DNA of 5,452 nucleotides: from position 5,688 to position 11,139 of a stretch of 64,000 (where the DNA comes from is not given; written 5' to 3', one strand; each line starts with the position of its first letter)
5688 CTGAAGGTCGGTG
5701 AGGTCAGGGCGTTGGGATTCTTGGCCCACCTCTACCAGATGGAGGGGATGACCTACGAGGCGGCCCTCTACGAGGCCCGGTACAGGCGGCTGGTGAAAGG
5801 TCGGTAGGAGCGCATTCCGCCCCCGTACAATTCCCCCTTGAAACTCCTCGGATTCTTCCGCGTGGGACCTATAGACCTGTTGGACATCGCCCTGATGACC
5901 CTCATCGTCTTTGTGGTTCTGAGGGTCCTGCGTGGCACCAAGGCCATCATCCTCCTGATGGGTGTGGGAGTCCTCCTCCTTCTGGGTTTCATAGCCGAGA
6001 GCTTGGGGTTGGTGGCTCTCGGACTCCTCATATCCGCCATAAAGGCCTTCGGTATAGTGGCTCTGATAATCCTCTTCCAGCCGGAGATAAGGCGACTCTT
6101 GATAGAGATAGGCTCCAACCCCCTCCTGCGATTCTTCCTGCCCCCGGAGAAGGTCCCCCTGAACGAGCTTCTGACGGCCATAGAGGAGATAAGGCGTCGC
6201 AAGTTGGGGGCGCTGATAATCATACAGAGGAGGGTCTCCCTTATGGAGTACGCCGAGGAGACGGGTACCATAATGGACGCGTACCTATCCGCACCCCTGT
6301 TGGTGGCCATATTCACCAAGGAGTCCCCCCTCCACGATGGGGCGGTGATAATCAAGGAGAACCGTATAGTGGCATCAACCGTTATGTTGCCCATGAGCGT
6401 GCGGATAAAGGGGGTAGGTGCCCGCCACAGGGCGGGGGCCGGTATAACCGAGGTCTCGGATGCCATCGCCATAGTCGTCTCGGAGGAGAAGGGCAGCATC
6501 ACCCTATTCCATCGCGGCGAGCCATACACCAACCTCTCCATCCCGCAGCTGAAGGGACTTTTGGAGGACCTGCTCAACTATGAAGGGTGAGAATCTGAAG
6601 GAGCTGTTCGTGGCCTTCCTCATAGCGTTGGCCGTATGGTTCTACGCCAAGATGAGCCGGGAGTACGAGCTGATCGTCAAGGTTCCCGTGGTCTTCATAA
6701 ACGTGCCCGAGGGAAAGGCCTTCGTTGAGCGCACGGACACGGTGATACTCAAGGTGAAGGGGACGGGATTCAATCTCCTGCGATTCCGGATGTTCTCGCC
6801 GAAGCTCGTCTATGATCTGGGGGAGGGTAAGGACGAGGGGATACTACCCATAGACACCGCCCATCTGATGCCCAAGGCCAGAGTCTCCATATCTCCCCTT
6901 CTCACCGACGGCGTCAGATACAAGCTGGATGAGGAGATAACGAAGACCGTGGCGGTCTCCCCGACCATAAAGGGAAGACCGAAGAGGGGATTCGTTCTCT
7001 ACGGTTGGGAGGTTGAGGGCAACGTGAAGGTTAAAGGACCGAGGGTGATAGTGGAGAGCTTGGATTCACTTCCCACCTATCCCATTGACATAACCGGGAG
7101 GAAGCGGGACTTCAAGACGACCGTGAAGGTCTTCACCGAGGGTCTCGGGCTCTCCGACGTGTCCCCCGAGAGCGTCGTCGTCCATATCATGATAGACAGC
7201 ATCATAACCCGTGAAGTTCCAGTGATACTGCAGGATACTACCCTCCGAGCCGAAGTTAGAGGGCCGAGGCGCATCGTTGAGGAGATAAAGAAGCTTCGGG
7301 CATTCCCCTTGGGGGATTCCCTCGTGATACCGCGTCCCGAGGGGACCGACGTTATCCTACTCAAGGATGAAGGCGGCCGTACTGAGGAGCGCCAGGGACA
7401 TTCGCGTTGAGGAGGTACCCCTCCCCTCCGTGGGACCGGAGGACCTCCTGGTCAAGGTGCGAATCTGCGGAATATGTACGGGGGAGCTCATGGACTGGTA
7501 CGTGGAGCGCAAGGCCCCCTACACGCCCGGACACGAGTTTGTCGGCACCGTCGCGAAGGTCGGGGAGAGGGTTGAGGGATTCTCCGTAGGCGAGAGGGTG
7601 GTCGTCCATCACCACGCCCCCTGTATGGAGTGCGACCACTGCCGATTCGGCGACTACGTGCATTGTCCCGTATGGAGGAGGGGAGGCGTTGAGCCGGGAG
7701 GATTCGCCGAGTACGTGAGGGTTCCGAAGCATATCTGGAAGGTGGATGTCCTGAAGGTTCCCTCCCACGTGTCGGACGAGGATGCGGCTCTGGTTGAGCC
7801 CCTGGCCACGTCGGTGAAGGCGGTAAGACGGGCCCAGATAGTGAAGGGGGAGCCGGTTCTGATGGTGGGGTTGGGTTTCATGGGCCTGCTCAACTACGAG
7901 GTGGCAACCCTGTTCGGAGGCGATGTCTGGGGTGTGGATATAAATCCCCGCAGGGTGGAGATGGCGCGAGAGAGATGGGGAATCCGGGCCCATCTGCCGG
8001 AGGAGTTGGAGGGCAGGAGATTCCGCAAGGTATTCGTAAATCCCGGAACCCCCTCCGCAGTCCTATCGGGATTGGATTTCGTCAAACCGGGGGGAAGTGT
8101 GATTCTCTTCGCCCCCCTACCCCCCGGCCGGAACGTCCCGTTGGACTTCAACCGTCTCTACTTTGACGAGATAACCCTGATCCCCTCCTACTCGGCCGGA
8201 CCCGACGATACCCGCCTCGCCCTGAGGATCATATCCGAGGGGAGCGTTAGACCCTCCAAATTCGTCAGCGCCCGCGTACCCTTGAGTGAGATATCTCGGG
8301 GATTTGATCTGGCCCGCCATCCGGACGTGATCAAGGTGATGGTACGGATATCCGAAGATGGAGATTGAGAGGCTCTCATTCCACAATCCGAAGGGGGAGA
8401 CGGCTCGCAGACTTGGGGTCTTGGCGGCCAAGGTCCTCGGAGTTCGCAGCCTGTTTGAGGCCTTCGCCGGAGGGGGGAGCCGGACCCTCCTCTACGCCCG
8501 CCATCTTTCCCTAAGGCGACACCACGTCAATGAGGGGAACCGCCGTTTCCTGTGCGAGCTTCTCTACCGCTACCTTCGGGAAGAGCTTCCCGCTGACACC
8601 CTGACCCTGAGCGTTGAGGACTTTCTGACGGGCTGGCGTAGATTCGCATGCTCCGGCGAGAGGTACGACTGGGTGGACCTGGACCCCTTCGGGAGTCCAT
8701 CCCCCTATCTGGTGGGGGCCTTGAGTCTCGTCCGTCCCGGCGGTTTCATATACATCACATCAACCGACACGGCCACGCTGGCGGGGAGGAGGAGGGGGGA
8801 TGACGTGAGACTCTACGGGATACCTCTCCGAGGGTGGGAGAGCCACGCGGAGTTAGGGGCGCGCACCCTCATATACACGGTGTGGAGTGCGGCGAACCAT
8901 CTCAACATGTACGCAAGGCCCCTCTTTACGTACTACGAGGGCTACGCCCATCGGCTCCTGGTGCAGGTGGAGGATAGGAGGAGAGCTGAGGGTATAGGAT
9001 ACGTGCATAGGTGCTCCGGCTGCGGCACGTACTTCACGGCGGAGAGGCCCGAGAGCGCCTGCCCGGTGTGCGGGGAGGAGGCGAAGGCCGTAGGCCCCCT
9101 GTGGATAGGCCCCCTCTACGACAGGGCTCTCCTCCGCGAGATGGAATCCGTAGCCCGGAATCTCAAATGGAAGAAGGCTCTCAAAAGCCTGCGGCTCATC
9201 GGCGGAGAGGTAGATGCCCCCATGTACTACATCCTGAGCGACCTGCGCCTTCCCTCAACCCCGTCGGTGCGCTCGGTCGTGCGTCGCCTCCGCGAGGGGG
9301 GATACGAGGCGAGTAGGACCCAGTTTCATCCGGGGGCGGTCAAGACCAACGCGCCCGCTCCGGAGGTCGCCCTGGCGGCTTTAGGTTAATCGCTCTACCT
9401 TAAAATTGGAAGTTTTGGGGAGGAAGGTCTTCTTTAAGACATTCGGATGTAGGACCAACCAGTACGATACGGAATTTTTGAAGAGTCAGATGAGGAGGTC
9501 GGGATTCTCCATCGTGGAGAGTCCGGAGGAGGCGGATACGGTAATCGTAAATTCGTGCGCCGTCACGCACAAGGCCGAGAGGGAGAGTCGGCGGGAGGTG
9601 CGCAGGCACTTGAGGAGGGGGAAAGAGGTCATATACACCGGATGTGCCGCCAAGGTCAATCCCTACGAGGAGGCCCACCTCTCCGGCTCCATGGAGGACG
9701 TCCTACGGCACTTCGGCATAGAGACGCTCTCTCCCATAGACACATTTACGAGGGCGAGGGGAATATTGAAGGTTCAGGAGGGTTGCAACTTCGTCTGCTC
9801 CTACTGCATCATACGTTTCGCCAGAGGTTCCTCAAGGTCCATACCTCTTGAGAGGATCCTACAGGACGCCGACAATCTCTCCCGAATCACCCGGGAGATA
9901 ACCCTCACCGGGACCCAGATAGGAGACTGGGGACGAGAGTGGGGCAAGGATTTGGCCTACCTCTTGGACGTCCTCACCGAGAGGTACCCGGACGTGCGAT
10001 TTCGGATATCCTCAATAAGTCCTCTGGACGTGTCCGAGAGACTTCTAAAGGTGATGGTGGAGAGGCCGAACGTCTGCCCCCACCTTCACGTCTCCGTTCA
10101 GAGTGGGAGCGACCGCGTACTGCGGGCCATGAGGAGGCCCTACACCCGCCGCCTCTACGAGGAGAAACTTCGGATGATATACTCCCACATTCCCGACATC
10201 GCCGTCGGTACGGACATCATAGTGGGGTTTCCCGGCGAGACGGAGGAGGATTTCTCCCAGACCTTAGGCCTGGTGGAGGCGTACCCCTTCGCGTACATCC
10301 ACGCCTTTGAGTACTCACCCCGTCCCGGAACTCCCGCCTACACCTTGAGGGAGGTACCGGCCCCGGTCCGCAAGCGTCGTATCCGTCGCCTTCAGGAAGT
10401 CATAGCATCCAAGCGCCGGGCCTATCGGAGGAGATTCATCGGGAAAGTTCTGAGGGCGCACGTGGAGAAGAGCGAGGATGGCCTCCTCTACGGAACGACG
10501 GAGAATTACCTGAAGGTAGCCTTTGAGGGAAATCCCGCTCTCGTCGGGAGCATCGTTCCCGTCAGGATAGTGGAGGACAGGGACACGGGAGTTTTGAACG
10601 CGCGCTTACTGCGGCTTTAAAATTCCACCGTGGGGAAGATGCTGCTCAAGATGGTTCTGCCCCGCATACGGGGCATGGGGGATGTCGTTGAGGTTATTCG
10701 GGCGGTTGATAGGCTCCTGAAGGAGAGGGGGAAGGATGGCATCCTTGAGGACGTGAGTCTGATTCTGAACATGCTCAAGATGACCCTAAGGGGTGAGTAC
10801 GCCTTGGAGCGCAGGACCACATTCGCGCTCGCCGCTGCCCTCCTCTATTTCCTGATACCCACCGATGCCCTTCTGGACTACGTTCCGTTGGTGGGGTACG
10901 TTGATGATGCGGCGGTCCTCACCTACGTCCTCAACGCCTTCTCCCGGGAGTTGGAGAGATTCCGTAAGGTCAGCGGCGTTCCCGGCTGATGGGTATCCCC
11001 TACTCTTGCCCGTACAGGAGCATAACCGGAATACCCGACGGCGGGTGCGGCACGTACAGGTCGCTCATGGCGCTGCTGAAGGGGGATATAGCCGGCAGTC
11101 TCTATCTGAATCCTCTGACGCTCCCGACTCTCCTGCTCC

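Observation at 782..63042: TAnAAT box 6-11 nt upstream of the start codon at ~18 operon heads: pervasive leaderless mRNAs, some with GTG/TTG starts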

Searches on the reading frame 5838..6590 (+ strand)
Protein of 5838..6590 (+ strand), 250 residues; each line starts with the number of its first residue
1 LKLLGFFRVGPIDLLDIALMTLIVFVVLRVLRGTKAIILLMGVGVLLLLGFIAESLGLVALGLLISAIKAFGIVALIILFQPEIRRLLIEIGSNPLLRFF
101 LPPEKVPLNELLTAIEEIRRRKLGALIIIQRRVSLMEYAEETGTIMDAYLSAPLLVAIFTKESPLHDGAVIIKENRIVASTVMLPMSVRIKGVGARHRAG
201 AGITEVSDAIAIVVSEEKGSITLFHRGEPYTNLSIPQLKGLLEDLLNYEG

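Call 6: search_protein_families(library=ncbifam, proteins=[window:5838-6590:+], max_evalue=0.00001)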
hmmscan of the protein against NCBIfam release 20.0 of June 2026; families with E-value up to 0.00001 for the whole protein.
window:5838-6590:+ (250 aa): 5 families
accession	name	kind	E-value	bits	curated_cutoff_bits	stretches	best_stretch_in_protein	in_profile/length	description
TIGR00159.1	TIGR00159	equivalog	2e-56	191.2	188.8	1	14-242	14-246/254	diadenylate cyclase CdaA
NF038328.1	c-di-AMP_CdaS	exception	2.1e-33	115.5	225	1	97-231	53-189/191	sporulation-specific diadenylate cyclase CdaS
NF038327.1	c-di-AMP_CdaM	exception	2.6e-25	89.1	225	1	110-242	52-186/196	diadenylate cyclase CdaM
NF010009.0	PRK13482.1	equivalog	1.2e-09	37.8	201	1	109-231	20-140/357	DNA integrity scanning diadenylate cyclase DisA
NF041371.1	Diadnylcyc_Halo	equivalog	4.7e-08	32.7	430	1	155-228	182-260/270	diadenylate cyclase DacZ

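Call 38: find_homologous_proteins(query=window:5838-6590:+, max_evalue=1e-40)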
Query window:5838-6590:+ (250 aa): 892 proteins with E <= 1e-40 among 8000 candidates; the best 120 are listed.
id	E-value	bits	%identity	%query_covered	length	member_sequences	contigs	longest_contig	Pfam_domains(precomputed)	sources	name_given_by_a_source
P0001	4.1e-146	502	100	100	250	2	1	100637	PF02457.22,PF19293.5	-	-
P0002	1.3e-130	452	86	100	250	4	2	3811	PF02457.22,PF19293.5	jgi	-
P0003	2.2e-128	444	86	100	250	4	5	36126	PF02457.22,PF19293.5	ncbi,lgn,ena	-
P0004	5.3e-128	443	86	100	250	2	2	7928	PF02457.22,PF19293.5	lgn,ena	-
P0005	1.5e-123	429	83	100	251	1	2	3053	PF02457.22,PF19293.5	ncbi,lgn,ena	-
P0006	8.8e-120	416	85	92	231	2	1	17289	PF02457.22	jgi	-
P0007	4.0e-91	323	63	100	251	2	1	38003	PF02457.22,PF19293.5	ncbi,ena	-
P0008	4.2e-91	322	62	100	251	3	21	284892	PF02457.22,PF19293.5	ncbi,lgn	ncbi:MAG: diadenylate cyclase CdaA [candidate division WOR-3 bacterium]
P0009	1.3e-90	321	60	100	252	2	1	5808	PF02457.22,PF19293.5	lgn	-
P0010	4.8e-89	316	62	100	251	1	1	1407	PF02457.22,PF19293.5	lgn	-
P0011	1.3e-87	311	60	100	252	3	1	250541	PF02457.22,PF19293.5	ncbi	-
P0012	1.3e-86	308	59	100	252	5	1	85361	PF02457.22,PF19293.5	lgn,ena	-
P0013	4.4e-85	303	59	100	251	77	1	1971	PF02457.22,PF19293.5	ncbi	-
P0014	8.8e-57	210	48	98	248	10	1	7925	PF02457.22,PF19293.5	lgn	-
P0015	1.5e-56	209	46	99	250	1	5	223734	PF02457.22,PF19293.5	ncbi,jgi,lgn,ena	-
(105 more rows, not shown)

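Call 39: find_encoding_contigs(protein=P0003, flank=10000, max_places=3)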
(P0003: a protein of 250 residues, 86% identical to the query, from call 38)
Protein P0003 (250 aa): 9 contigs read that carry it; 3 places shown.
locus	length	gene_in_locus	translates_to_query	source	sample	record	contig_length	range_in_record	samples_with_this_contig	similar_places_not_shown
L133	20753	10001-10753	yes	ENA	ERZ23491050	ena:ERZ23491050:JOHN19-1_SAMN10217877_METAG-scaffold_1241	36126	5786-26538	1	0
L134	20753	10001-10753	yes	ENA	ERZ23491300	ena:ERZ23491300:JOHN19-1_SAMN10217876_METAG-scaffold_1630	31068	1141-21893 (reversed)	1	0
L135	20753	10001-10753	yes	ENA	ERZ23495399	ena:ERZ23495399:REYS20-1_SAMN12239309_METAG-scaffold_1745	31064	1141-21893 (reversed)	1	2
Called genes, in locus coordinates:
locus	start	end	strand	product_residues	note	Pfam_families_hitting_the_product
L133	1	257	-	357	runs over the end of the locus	-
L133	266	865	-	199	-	PF27667:YdcC (faint), PF07608:DUF1571 (weak), PF17131:TP_0789-like (weak)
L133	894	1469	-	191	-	PF03783:CsgG (weak), PF13036:LpoB (weak)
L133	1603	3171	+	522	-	PF23727:Beta-prop_FAM234A_B (faint), PF01839:FG-GAP (faint), PF13570:Beta-prop_ACSF4, PF25293:Beta-prop_EMC1_N (faint), PF13360:PQQ_2, PF25292:Beta-prop_CGLA (faint), PF13517:FG-GAP_3 (weak)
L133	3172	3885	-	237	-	PF02348:CTP_transf_3, PF12804:NTP_transf_3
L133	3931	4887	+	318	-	PF03255:ACCA, PF01039:Carboxyl_trans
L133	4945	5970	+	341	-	-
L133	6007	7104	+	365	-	-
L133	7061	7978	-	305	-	PF02636:Methyltransf_28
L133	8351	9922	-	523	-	PF06418:CTP_synth_N, PF00117:GATase, PF07722:Peptidase_C26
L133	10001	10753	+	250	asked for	PF19293:CdaA_N, PF02457:DAC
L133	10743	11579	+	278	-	PF07949:YbbR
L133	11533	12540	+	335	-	PF08240:ADH_N, PF00107:ADH_zinc_N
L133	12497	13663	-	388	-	-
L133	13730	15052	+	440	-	PF01565:FAD_binding_4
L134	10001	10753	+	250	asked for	PF19293:CdaA_N, PF02457:DAC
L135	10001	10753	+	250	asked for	PF19293:CdaA_N, PF02457:DAC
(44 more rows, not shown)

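Call 41: find_encoding_contigs(protein=P0008, flank=10000, max_places=1)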
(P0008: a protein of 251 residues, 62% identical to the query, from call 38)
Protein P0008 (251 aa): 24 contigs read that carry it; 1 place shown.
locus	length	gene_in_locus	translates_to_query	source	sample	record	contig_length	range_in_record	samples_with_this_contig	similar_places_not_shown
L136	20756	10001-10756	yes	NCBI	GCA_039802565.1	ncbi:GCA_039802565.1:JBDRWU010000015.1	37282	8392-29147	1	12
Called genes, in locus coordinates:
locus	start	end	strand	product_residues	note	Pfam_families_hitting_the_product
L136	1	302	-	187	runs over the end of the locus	PF04028:DUF374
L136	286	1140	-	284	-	PF24675:NpmA (weak), PF02390:Methyltransf_4, PF08242:Methyltransf_12, PF13649:Methyltransf_25 (weak), PF13847:Methyltransf_31 (weak)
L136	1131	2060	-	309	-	PF16125:DUF4837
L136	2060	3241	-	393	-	PF12704:MacB_PCD (faint), PF02687:FtsX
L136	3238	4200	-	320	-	PF00146:NADHdh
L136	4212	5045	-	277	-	PF03477:ATP-cone (weak), PF04471:Mrr_cat, PF22357:AF1548-like_C (weak)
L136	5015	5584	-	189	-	-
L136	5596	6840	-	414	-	PF08245:Mur_ligase_M (weak), PF27239:FOL3_C, PF02875:Mur_ligase_C (weak)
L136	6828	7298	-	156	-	PF01467:CTP_transf_like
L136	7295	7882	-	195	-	PF13662:Toprim_4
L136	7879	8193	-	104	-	PF02575:YbaB_DNA_bd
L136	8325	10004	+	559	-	PF00501:AMP-binding, PF13193:AMP-binding_C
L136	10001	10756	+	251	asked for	PF19293:CdaA_N, PF02457:DAC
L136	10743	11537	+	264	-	PF07949:YbbR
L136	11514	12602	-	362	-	PF03739:LptF_LptG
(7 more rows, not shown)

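Call 42: find_encoding_contigs(protein=P0011, flank=10000, max_places=1)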
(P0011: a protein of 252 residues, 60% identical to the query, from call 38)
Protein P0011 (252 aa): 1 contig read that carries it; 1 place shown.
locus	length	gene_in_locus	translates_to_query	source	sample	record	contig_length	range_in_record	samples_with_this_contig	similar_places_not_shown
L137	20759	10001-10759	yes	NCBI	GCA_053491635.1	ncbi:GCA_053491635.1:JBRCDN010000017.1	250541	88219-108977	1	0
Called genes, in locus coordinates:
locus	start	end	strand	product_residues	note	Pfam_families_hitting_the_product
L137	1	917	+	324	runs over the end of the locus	PF01300:Sua5_yciO_yrdC, PF03481:Sua5_C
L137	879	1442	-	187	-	PF04028:DUF374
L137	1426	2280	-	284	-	PF13489:Methyltransf_23 (weak), PF02390:Methyltransf_4, PF08241:Methyltransf_11 (weak), PF08242:Methyltransf_12, PF13649:Methyltransf_25, PF13847:Methyltransf_31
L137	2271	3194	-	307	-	PF16125:DUF4837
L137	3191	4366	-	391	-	PF12704:MacB_PCD (weak), PF02687:FtsX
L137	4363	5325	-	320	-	PF00146:NADHdh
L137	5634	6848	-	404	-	PF08245:Mur_ligase_M, PF02875:Mur_ligase_C (weak), PF27239:FOL3_C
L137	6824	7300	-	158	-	PF01467:CTP_transf_like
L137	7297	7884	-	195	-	PF13662:Toprim_4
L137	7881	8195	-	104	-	PF02575:YbaB_DNA_bd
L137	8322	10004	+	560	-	PF00501:AMP-binding, PF13193:AMP-binding_C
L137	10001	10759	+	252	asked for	PF19293:CdaA_N (weak), PF02457:DAC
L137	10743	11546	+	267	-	PF07949:YbbR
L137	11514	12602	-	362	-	PF03739:LptF_LptG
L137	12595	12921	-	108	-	PF02482:Ribosomal_S30AE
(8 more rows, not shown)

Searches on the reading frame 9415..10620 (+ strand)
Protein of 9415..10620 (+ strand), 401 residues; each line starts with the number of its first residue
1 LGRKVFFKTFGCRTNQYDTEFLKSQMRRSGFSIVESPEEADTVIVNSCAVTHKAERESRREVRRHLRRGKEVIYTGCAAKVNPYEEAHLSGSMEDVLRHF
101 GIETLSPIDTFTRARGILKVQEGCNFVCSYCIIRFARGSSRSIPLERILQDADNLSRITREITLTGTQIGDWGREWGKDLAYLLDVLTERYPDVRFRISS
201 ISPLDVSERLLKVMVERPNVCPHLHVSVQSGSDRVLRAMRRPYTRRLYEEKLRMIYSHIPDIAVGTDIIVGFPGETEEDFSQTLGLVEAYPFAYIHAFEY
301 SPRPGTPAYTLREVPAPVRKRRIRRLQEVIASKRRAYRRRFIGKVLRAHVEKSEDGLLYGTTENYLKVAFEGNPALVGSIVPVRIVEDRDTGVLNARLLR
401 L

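Call 6: search_protein_families(library=ncbifam, proteins=[window:9415-10620:+], max_evalue=0.00001)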
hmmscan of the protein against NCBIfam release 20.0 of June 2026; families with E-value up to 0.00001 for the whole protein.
window:9415-10620:+ (401 aa): 10 families
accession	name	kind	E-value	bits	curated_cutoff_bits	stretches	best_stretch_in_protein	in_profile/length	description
TIGR01579.1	MiaB-like-C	equivalog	9.3e-110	367.7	357.05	2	111-385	136-416/416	tRNA (N(6)-L-threonylcarbamoyladenosine(37)-C(2))-methylthiotransferase MtaB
TIGR00089.1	TIGR00089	subfamily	3.7e-109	365.4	251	1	4-390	1-424/429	MiaB/RimO family radical SAM methylthiotransferase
TIGR01574.1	miaB-methiolase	equivalog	3.3e-79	267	355.3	2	114-391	144-430/437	tRNA (N6-isopentenyl adenosine(37)-C2)-methylthiotransferase MiaB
TIGR01578.1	MiaB-like-B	hypoth_equivalog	1e-78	265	314.7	2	116-393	135-416/421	tRNA (N(6)-L-threonylcarbamoyladenosine(37)-C(2))-methylthiotransferase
TIGR01125.1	TIGR01125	equivalog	1.9e-64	218.3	356.95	2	109-356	131-383/432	30S ribosomal protein S12 methylthiotransferase RimO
NF010916.0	PRK14336.1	equivalog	1.3e-60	205.4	606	1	6-388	5-403/418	tRNA (N6-isopentenyl adenosine(37)-C2)-methylthiotransferase MiaB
TIGR04013.1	B12_SAM_MJ_1487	hypoth_equivalog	2.4e-19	69.4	251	1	99-331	135-374/382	TIGR04013 family B12-binding domain/radical SAM domain-containing protein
TIGR04014.1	B12_SAM_MJ_0865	equivalog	4.4e-12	45.5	360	1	120-307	165-353/434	methyl-coenzyme M reductase glutamine C-methyltransferase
TIGR04479.1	bcpD_PhpK_rSAM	subfamily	1.2e-09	37.1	600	1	119-294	245-414/504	PhpK family radical SAM P-methyltransferase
NF050148.1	rSAM_ApyD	equivalog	4.1e-06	25.5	750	0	121-310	205-391/645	RiPP biosynthesis radical SAM protein ApyD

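Call 24: find_related_loci(query=window:9415-10620:+, collection=metagenome_contigs, flank=10000)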
Query window:9415-10620:+ (401 aa) in metagenome_contigs; peptide patterns used: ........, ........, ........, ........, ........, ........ (x = any residue, [..] = any of these).
175 stretches matched a pattern; 104 encode a relative of the query (tblastn E <= 1e-3); the best 80 are kept; 80 distinct loci.
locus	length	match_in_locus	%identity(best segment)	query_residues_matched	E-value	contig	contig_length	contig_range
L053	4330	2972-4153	73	1-394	0e+0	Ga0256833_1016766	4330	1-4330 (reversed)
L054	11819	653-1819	47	3-383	3e-113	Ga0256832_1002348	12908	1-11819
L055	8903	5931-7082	47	1-383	1e-108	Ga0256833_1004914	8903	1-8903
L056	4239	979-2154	46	4-388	9e-104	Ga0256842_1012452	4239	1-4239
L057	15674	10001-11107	45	5-368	9e-98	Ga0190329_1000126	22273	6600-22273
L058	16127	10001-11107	44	5-368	3e-97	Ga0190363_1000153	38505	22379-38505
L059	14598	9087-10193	44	5-368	2e-95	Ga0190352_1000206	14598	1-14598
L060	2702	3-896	49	92-384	4e-89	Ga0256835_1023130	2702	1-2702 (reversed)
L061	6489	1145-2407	38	4-387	2e-78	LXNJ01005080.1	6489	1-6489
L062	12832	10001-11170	48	3-384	2e-113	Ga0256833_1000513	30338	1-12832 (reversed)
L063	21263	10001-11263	37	4-387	2e-75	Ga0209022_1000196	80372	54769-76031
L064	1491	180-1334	37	3-366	2e-78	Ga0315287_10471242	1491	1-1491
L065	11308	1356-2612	36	4-385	3e-73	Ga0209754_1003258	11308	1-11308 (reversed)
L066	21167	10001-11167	36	9-376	2e-76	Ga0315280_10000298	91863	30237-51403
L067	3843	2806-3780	39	2-308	4e-67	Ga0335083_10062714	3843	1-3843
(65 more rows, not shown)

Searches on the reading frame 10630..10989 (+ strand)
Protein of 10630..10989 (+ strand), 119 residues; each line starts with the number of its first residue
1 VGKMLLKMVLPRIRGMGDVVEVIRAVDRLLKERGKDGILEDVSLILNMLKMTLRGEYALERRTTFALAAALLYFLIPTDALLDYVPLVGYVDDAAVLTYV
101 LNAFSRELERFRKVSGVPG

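Call 6: search_protein_families(library=ncbifam, proteins=[window:10630-10989:+], max_evalue=0.00001)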
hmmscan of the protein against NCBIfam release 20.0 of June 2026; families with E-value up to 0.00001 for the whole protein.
window:10630-10989:+ (119 aa): 0 families

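Call 50: search_protein_families(library=pfam, proteins=[window:10630-10989:+], max_evalue=0.001)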
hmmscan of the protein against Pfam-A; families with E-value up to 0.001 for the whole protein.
window:10630-10989:+ (119 aa): 1 family
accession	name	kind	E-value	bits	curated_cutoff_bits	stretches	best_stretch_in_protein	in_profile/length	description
PF06803.17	DUF1232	-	2.8e-10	40.2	23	1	66-99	4-37/37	Protein of unknown function (DUF1232)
